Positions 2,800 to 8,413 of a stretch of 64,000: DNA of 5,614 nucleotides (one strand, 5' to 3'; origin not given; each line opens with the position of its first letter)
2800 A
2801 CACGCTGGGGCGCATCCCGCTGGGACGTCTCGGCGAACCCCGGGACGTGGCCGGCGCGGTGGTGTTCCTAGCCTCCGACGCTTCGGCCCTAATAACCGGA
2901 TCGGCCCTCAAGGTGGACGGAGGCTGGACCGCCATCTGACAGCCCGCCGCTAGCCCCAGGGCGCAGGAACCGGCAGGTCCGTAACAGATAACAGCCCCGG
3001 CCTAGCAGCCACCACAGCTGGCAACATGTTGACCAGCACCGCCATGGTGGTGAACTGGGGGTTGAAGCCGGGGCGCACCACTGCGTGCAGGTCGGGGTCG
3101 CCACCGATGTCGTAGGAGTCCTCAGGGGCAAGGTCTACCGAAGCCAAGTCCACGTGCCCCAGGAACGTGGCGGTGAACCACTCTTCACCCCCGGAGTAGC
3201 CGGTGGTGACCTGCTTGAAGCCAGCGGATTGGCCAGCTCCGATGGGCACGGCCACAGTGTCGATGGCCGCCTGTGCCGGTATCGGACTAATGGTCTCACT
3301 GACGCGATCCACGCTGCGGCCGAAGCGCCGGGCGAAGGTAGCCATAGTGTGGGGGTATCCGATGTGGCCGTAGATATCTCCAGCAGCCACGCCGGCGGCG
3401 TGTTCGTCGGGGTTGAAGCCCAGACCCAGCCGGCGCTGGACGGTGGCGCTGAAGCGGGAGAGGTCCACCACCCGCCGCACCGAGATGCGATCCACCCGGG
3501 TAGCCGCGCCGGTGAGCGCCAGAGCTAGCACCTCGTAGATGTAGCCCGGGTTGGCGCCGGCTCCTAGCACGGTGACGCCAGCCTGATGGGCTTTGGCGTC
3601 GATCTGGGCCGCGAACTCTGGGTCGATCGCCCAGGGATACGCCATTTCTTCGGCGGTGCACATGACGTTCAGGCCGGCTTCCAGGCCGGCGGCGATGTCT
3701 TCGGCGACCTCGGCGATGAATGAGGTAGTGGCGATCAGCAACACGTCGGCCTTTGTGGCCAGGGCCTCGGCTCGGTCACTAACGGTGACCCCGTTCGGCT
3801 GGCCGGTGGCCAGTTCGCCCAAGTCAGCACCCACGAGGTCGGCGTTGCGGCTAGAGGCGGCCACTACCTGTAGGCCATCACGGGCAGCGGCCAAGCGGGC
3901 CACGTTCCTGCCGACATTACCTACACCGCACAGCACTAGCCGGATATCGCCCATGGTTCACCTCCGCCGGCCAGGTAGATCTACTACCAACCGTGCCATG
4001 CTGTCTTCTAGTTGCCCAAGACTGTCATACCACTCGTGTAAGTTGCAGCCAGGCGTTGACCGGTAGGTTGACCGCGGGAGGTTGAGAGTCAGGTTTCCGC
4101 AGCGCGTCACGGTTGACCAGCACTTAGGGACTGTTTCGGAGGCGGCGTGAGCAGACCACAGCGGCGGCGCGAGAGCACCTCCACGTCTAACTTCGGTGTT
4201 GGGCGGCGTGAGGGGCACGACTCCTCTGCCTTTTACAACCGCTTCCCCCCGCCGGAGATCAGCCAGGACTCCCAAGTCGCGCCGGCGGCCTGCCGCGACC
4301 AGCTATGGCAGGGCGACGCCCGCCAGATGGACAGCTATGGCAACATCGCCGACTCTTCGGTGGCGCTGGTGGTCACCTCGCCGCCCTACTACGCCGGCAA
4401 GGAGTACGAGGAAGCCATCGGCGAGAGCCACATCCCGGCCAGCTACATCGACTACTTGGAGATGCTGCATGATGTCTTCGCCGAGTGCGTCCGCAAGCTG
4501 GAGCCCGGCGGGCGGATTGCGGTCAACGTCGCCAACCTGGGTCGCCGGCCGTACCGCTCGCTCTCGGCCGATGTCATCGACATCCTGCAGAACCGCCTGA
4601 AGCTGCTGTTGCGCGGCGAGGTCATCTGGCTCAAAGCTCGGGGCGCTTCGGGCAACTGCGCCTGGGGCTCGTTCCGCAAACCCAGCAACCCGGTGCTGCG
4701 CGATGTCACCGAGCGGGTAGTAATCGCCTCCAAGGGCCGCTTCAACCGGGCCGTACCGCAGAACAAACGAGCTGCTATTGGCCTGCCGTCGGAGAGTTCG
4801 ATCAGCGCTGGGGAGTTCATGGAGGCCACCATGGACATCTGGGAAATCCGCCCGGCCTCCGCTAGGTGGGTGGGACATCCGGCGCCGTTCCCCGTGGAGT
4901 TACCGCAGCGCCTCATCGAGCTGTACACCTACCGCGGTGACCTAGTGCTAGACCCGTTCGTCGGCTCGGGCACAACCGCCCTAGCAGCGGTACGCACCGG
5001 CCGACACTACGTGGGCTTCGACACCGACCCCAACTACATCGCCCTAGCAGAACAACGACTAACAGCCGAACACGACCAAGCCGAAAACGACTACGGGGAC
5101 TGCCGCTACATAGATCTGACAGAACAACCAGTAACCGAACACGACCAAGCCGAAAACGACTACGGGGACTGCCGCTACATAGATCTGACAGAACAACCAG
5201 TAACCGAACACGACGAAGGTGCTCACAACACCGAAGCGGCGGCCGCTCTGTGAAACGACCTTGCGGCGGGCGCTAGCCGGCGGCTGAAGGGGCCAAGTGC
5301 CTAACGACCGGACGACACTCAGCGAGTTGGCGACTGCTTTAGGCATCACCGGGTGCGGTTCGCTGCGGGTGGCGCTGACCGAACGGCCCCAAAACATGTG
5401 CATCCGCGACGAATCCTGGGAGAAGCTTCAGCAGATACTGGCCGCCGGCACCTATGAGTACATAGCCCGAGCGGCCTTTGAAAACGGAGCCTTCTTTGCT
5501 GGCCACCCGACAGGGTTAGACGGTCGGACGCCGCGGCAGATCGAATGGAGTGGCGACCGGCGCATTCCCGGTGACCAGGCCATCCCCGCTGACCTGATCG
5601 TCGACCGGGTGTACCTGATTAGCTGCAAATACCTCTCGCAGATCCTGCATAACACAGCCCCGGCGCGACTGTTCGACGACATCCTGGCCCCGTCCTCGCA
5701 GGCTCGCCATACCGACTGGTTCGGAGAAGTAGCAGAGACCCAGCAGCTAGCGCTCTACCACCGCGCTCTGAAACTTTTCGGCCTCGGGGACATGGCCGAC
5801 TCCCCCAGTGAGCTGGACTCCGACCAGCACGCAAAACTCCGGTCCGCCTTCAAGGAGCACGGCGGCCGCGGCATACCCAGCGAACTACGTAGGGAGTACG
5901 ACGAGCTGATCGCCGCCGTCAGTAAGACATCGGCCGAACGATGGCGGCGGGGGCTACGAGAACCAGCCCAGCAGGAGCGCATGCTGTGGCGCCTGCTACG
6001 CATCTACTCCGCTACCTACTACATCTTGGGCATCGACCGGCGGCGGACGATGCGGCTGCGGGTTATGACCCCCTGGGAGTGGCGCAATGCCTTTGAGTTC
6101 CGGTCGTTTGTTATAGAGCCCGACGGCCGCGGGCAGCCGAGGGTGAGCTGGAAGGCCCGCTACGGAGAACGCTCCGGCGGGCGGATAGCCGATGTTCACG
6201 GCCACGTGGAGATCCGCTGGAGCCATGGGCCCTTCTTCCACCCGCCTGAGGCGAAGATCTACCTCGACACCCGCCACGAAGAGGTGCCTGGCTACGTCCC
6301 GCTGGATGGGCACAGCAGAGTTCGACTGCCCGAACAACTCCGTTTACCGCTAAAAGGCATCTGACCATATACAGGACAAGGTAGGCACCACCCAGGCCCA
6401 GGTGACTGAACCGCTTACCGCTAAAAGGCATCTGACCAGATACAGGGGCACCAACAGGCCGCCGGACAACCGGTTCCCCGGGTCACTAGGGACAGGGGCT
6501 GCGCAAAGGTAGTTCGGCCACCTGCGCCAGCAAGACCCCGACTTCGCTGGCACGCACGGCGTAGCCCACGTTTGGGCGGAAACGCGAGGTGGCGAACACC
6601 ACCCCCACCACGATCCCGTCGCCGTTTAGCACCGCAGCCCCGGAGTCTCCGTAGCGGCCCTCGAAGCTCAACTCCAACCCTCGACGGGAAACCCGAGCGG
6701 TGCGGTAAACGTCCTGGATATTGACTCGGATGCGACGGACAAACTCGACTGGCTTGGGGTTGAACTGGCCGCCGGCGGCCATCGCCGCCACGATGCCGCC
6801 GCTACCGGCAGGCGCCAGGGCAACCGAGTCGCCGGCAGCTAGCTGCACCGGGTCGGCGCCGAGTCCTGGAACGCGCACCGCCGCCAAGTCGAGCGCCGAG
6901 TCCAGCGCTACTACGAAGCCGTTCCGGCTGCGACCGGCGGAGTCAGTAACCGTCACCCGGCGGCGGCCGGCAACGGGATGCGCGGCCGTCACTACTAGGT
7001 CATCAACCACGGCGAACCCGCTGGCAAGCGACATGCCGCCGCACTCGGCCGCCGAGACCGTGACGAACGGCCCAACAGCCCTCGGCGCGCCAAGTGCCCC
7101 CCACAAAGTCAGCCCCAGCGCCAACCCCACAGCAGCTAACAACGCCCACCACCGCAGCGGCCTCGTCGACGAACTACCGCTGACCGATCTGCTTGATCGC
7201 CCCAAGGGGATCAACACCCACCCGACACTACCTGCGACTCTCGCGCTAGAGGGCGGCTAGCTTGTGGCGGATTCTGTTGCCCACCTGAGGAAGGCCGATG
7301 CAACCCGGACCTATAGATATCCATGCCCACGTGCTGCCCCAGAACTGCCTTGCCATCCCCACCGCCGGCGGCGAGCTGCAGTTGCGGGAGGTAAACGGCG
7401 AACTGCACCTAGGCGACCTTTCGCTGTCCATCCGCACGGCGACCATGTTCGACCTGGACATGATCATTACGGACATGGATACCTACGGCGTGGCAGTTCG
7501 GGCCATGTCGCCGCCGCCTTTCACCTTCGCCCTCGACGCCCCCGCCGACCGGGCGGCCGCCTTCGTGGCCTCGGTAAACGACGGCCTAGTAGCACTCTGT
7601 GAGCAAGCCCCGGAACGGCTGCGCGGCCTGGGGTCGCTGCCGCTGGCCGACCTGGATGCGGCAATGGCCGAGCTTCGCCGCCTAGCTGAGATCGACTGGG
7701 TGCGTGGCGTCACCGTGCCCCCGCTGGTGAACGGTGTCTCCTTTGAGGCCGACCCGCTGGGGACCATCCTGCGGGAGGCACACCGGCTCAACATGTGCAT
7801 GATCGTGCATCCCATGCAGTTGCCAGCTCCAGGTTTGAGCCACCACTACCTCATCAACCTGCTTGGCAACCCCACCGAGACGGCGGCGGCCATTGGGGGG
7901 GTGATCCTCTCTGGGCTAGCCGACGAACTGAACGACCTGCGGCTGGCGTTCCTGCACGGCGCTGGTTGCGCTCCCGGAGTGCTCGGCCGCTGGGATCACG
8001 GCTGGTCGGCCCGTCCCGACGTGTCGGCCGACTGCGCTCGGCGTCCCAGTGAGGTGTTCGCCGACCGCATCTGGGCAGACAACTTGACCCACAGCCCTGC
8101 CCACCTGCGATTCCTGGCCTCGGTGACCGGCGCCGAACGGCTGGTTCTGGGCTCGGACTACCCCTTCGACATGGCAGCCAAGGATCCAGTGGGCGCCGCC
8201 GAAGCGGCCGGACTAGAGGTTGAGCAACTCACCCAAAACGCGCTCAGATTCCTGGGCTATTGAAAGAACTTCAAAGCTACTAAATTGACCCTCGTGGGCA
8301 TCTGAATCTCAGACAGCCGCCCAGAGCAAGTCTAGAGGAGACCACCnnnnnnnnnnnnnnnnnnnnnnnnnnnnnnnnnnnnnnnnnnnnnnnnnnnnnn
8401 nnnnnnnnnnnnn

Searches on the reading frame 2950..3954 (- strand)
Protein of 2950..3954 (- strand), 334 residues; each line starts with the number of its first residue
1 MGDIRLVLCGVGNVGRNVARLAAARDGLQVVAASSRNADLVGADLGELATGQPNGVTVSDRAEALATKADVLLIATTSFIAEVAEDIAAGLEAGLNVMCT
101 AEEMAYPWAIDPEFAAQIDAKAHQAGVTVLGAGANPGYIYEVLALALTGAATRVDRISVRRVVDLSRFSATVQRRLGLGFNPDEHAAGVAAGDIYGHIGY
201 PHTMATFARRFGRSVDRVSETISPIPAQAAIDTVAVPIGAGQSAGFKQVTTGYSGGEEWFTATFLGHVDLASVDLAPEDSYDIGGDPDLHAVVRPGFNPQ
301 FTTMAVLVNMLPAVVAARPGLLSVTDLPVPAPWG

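Call 84: search_protein_families(library=pfam, proteins=[window:2950-3954:-], max_evalue=0.00001)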
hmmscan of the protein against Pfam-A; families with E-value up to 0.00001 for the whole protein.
window:2950-3954:- (334 aa): 2 families
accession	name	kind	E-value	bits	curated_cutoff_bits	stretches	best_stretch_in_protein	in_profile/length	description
PF19328.4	DAP_DH_C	-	2.7e-39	135.4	23.3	1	139-331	2-194/206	2,4-diaminopentanoate dehydrogenase C-terminal domain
PF01113.26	DapB_N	-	6.4e-09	36.4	25.6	1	4-76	1-75/124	Dihydrodipicolinate reductase, N-terminus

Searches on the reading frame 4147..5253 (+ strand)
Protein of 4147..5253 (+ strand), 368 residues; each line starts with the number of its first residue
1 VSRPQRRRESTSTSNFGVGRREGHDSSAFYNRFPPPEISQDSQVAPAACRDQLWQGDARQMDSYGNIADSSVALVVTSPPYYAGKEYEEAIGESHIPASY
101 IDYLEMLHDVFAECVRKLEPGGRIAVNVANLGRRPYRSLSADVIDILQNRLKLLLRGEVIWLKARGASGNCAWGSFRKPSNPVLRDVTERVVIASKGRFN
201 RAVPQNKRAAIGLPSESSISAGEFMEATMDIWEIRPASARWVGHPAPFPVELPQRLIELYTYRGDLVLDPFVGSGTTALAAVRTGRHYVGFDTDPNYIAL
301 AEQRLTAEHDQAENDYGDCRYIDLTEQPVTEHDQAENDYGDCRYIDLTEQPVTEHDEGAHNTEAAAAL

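Call 84: search_protein_families(library=pfam, proteins=[window:4147-5253:+], max_evalue=0.00001)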
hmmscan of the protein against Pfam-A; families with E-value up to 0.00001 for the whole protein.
window:4147-5253:+ (368 aa): 1 family
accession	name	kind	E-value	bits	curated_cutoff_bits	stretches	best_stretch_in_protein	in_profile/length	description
PF01555.25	N6_N4_Mtase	-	6.1e-37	128.1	26.7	1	72-302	1-220/221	DNA methylase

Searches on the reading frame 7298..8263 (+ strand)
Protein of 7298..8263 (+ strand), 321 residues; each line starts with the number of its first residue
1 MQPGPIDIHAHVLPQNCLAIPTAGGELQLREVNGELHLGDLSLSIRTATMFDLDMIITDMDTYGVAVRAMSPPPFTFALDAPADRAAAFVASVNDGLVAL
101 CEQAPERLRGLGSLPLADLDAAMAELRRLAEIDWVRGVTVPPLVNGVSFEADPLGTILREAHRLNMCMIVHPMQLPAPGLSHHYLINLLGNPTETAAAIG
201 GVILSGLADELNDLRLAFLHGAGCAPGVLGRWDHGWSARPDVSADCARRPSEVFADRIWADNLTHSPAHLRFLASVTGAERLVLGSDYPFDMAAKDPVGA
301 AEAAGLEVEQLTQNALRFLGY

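Call 84: search_protein_families(library=pfam, proteins=[window:7298-8263:+], max_evalue=0.00001)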
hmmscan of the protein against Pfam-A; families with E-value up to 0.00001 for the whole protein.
window:7298-8263:+ (321 aa): 1 family
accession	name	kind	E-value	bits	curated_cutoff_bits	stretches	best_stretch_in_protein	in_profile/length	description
PF04909.20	Amidohydro_2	-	2e-25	90.6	26.4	1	6-315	1-274/289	Amidohydrolase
